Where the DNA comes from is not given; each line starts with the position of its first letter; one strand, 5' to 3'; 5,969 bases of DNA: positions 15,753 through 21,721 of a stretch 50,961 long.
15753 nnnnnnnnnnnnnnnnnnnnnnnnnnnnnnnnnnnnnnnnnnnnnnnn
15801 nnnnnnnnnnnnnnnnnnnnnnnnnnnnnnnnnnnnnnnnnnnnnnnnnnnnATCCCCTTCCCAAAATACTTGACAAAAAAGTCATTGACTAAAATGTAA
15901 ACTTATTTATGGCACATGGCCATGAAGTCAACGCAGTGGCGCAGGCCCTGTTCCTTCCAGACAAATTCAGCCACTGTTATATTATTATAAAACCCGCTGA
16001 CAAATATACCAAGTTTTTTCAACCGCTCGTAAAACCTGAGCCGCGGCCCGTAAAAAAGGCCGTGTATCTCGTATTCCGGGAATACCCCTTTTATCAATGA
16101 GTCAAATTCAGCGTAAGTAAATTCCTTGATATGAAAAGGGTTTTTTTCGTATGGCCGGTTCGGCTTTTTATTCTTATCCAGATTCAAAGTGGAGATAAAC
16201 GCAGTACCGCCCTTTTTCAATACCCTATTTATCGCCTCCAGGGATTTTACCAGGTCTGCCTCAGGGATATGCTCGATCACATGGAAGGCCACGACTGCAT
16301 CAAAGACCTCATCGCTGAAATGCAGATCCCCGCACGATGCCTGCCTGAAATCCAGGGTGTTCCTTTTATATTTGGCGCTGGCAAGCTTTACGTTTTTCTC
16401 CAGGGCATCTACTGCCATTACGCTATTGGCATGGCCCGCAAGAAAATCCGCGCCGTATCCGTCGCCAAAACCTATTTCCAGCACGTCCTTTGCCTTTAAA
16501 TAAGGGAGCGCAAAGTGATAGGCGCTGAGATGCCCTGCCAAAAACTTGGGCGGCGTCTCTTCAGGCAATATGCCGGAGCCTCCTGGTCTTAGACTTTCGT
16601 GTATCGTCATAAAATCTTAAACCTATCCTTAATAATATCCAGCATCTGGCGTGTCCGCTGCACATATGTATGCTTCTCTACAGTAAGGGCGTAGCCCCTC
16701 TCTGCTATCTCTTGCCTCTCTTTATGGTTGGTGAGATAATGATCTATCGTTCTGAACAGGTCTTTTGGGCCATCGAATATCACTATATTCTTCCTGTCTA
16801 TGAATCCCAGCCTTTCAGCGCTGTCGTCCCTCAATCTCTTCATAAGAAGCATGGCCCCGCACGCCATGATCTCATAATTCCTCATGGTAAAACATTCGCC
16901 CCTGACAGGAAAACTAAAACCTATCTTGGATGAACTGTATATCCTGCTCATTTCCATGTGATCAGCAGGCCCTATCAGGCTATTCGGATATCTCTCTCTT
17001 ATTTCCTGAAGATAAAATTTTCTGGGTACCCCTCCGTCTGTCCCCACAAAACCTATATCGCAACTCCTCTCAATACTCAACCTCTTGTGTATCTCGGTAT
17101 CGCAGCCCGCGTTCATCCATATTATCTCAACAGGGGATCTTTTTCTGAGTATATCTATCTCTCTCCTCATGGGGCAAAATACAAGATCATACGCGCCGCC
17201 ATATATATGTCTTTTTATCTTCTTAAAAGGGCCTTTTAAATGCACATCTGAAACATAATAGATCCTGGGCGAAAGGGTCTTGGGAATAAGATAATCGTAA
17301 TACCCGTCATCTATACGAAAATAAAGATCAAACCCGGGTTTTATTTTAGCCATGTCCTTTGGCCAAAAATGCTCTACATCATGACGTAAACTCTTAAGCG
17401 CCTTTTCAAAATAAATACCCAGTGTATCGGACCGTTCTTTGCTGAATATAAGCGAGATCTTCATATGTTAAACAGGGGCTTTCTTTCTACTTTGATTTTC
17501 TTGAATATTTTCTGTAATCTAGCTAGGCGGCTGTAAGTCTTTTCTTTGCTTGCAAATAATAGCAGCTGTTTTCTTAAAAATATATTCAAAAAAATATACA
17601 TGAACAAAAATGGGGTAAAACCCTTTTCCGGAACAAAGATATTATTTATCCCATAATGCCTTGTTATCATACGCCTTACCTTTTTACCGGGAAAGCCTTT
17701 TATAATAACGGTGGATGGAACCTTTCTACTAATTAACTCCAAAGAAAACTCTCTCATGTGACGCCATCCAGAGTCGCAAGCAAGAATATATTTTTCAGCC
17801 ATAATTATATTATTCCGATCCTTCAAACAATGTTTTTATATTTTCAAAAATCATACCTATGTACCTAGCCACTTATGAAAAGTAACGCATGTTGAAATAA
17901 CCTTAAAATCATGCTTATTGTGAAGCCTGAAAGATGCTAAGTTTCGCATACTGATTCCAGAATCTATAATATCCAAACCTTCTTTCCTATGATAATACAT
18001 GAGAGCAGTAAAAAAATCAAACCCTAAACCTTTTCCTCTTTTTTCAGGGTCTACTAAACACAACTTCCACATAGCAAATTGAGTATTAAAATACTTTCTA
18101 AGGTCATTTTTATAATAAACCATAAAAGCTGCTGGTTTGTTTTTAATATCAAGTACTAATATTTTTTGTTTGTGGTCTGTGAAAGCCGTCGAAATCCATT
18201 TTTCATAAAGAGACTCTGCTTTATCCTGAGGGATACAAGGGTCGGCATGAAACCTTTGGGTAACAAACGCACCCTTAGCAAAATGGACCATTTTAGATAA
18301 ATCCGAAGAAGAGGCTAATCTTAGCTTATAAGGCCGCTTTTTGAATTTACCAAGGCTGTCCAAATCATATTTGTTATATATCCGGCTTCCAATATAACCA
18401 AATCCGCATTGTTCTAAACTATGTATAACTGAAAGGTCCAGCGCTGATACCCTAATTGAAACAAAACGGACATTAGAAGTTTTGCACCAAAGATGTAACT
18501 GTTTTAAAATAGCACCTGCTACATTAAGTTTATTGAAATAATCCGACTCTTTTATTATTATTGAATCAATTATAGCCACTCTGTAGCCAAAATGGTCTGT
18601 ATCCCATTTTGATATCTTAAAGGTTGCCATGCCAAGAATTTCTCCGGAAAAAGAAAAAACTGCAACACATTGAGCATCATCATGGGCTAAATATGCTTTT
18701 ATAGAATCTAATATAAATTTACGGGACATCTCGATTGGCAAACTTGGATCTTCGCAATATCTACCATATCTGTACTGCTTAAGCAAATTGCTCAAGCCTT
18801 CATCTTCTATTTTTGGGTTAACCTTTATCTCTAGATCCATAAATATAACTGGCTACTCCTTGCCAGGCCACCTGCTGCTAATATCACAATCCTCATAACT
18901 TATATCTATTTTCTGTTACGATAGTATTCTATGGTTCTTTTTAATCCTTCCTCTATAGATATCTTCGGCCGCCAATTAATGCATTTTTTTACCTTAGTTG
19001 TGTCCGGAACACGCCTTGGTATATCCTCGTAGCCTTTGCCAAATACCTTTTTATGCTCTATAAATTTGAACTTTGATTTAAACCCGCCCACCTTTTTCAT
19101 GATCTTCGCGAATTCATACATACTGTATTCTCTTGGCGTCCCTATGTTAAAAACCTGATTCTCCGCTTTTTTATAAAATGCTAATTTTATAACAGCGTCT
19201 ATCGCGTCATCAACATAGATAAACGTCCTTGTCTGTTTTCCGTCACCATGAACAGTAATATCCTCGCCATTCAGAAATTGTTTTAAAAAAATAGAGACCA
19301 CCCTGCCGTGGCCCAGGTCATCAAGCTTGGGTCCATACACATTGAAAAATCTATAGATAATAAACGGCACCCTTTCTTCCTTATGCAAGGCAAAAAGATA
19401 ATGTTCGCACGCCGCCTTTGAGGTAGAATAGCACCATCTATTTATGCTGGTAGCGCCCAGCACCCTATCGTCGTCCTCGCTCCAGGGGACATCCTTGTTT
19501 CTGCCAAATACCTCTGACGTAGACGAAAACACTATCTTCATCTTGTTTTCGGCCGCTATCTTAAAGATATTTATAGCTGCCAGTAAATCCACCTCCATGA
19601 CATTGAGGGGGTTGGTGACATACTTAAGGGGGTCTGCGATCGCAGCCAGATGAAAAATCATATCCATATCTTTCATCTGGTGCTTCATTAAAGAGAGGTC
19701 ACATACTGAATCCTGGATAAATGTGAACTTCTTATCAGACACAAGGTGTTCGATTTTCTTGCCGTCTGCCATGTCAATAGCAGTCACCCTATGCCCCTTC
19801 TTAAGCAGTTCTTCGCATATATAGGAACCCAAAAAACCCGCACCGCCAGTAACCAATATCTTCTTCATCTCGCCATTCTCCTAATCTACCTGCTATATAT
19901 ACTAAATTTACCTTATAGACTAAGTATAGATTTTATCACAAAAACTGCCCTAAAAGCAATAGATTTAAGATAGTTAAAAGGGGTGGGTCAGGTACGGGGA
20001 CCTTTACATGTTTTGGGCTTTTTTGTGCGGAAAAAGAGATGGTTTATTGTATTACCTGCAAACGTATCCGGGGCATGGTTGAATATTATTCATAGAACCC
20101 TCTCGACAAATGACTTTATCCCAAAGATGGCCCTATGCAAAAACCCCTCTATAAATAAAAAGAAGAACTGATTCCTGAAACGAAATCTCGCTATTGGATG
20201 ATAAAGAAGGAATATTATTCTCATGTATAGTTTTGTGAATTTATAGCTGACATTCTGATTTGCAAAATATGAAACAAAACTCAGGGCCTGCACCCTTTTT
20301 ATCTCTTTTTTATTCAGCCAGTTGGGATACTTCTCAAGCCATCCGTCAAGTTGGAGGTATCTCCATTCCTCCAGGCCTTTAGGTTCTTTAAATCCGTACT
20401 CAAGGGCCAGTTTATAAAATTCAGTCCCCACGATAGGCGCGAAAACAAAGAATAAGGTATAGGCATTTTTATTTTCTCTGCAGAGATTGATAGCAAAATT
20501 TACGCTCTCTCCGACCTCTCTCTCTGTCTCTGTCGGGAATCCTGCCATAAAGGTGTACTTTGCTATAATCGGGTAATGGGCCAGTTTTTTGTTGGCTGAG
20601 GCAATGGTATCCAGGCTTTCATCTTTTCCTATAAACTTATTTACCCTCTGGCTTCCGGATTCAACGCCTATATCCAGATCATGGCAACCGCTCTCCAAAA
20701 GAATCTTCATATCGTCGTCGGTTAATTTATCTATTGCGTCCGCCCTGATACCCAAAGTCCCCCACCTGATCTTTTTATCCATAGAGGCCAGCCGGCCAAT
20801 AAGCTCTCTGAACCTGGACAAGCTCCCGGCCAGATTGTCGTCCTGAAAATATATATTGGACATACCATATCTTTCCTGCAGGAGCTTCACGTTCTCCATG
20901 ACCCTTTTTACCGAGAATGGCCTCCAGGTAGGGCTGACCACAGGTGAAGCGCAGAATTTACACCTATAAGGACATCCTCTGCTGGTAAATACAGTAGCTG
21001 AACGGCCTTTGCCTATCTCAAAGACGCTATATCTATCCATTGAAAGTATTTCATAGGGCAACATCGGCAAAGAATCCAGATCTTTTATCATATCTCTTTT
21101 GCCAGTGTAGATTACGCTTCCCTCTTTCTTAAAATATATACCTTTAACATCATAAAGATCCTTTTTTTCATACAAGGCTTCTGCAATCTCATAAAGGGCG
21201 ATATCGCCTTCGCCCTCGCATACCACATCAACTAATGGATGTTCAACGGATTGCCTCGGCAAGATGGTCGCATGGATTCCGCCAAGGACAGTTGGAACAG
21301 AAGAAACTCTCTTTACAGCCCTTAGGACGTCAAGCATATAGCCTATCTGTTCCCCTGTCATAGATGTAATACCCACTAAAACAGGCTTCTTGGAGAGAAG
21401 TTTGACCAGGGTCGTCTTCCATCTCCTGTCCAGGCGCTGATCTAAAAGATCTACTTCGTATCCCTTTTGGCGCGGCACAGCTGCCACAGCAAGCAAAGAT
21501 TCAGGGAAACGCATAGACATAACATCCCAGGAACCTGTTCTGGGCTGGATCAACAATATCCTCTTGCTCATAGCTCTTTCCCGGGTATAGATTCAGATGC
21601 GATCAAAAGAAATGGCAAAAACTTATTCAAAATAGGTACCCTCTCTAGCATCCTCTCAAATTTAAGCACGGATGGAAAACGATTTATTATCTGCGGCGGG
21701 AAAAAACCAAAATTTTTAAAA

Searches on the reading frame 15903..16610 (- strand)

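Call 29: search_protein_families(library=pfam, proteins=[window:15903-16610:-], max_evalue=0.00001)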
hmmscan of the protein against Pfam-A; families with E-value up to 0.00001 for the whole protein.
window:15903-16610:- (235 aa): 5 families
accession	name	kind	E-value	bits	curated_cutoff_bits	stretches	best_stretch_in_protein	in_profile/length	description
PF08241.18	Methyltransf_11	-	2.5e-20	73.3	21.2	1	44-139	1-95/95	Methyltransferase domain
PF13649.12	Methyltransf_25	-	3.8e-18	66.4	27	1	43-135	1-97/97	Methyltransferase domain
PF13489.12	Methyltransf_23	-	5.7e-14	52.6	27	1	32-164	14-145/164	Methyltransferase domain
PF13847.12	Methyltransf_31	-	7.1e-11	42.4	27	1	39-145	3-115/145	Methyltransferase domain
PF08242.18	Methyltransf_12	-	1.8e-10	41.8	30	1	44-136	1-97/98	Methyltransferase domain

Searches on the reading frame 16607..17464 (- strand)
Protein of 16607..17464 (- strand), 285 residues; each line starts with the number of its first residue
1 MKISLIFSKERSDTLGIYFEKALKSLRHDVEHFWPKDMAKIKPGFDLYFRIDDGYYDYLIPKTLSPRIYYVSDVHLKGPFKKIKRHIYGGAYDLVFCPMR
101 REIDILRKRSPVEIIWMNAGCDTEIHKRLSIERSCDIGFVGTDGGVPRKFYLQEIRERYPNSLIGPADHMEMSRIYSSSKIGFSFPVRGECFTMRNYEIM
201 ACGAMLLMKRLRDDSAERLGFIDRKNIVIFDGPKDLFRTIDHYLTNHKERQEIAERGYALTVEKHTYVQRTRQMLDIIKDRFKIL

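Call 29: search_protein_families(library=pfam, proteins=[window:16607-17464:-], max_evalue=0.00001)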
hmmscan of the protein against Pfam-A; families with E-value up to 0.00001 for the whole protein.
window:16607-17464:- (285 aa): 1 family
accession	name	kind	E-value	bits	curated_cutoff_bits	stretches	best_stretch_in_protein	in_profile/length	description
PF13524.12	Glyco_trans_1_2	-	4.4e-22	79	25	1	162-276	30-144/144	Glycosyl transferase-like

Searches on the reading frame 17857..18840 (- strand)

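Call 29: search_protein_families(library=pfam, proteins=[window:17857-18840:-], max_evalue=0.00001)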
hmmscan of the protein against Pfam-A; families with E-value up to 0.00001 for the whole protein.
window:17857-18840:- (327 aa): 1 family
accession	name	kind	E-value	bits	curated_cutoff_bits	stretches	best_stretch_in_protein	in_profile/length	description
PF00583.31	Acetyltransf_1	-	3.8e-11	43.7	20.7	1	209-312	21-116/116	Acetyltransferase (GNAT) family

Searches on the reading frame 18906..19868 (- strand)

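Call 29: search_protein_families(library=pfam, proteins=[window:18906-19868:-], max_evalue=0.00001)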
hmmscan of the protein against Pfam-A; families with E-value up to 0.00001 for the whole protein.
window:18906-19868:- (320 aa): 9 families
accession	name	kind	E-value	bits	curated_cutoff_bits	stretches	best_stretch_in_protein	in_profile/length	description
PF01370.27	Epimerase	-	1.6e-50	172.2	20.9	1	4-243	1-240/240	NAD dependent epimerase/dehydratase family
PF16363.11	GDP_Man_Dehyd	-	2.4e-48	165.7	27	1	5-312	1-332/332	GDP-mannose 4,6 dehydratase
PF01073.25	3Beta_HSD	-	9.2e-19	68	22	1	5-227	1-226/280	3-beta hydroxysteroid dehydrogenase/isomerase family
PF02719.21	Polysacc_synt_2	-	1.4e-17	64.3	20.2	2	147-272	138-258/293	Polysaccharide biosynthesis protein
PF04321.23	RmlD_sub_bind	-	1.1e-15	58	27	1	3-266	2-237/287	RmlD substrate binding domain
PF07993.18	NAD_binding_4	-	1.4e-12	47.8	20.1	1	62-179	83-209/258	Male sterility protein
PF13460.12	NAD_binding_10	-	3.7e-06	27.4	27.2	1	8-122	1-103/184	NAD(P)H-binding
PF05368.20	NmrA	-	4.7e-06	26.9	27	0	2-76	3-78/298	NmrA-like family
PF00106.31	adh_short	-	8.2e-06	25.9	26.6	0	2-63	1-66/195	short chain dehydrogenase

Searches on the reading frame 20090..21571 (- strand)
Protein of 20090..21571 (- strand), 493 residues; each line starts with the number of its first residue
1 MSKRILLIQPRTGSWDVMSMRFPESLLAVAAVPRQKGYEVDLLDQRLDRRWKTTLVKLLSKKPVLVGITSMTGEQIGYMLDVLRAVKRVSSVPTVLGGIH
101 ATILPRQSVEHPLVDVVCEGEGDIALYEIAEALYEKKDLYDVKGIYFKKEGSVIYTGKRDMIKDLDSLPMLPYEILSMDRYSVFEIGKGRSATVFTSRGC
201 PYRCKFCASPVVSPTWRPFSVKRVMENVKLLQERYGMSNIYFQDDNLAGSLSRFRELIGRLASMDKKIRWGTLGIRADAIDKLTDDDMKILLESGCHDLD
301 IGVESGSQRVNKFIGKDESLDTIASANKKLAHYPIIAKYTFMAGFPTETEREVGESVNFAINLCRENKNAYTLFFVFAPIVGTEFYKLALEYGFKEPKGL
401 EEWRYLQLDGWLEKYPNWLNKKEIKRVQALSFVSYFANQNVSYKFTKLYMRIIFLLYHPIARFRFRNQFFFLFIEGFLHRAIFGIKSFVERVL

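Call 29: search_protein_families(library=pfam, proteins=[window:20090-21571:-], max_evalue=0.00001)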
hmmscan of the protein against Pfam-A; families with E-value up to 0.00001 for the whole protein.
window:20090-21571:- (493 aa): 2 families
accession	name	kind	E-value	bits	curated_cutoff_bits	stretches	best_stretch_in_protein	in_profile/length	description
PF04055.27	Radical_SAM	-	2e-18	67.6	29.5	1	196-360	3-166/166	Radical SAM superfamily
PF02310.24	B12-binding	-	3e-16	59.8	32.1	1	26-129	17-120/121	B12 binding domain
